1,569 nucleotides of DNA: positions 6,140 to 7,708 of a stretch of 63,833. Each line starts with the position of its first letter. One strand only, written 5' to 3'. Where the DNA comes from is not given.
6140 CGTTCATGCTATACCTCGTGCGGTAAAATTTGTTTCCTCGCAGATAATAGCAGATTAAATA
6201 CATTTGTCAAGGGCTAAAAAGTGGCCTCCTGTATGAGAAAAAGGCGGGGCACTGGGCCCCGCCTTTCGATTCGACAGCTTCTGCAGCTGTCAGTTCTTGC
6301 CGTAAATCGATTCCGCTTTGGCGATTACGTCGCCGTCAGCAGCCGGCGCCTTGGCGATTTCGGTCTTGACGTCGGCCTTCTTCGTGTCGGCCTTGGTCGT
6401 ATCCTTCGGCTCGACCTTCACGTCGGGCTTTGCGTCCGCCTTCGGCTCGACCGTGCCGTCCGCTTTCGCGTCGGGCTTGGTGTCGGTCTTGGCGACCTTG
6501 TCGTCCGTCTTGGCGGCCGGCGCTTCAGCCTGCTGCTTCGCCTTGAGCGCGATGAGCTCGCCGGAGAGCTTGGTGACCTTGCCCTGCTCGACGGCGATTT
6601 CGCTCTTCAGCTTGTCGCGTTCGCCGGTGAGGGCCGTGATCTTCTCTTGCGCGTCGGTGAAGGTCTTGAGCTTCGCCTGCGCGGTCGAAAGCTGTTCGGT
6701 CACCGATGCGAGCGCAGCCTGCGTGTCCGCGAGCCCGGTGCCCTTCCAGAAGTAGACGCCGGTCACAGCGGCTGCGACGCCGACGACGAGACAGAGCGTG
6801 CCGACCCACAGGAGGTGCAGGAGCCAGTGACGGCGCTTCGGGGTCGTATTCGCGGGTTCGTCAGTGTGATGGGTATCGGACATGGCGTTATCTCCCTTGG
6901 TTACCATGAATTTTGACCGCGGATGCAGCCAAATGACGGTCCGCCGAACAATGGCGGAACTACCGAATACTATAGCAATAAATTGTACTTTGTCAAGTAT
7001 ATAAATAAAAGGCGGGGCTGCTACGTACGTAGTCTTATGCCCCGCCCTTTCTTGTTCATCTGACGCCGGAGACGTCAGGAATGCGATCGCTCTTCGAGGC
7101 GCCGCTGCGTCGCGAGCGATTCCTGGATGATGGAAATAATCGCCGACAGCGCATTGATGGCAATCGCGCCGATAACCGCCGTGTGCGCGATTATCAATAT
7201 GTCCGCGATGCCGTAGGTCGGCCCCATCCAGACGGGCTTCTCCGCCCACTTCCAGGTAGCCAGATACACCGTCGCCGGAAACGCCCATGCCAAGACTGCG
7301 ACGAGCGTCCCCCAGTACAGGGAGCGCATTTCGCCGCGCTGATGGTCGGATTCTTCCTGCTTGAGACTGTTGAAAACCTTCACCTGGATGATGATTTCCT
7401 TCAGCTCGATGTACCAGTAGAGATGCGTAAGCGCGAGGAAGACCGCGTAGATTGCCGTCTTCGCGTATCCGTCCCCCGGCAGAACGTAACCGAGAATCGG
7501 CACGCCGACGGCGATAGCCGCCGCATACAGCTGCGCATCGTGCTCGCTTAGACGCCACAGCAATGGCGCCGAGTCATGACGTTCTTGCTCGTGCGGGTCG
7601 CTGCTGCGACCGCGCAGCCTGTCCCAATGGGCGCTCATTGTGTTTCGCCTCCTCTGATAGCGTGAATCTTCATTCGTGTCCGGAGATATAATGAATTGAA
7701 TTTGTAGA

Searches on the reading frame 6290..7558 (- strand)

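Call 13: search_protein_families(library=pfam, proteins=[window:6290-7558:-], max_evalue=0.001)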
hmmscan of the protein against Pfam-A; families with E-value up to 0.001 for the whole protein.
window:6290-7558:- (422 aa): 0 families

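Call 18: search_protein_families(library=pfam, proteins=[window:6290-7558:-], max_evalue=10)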
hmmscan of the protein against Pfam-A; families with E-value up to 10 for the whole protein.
window:6290-7558:- (422 aa): 7 families
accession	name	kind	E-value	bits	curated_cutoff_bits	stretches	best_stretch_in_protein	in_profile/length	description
PF25588.1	DUF7934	-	0.0083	15.9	30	1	289-361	187-261/333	Family of unknown function (DUF7934)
PF09727.14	CortBP2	-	0.018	15.5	26.9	1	277-346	101-171/187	Cortactin-binding protein-2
PF11855.13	DUF3375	-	0.033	13.5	28.6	1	277-333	112-167/474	Protein of unknown function (DUF3375)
PF11239.13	DUF3040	-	0.15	12.7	24.7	1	232-268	35-70/84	Protein of unknown function (DUF3040)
PF09787.14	Golgin_A5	-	0.15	12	31.7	1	297-370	39-112/305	Golgin subfamily A member 5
PF10368.14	YkyA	-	0.24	11.6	28.8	1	284-345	4-69/186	Putative cell-wall binding lipoprotein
PF25014.1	NET2A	-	0.56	10.5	33.1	1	303-394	28-123/235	NET2A-like domain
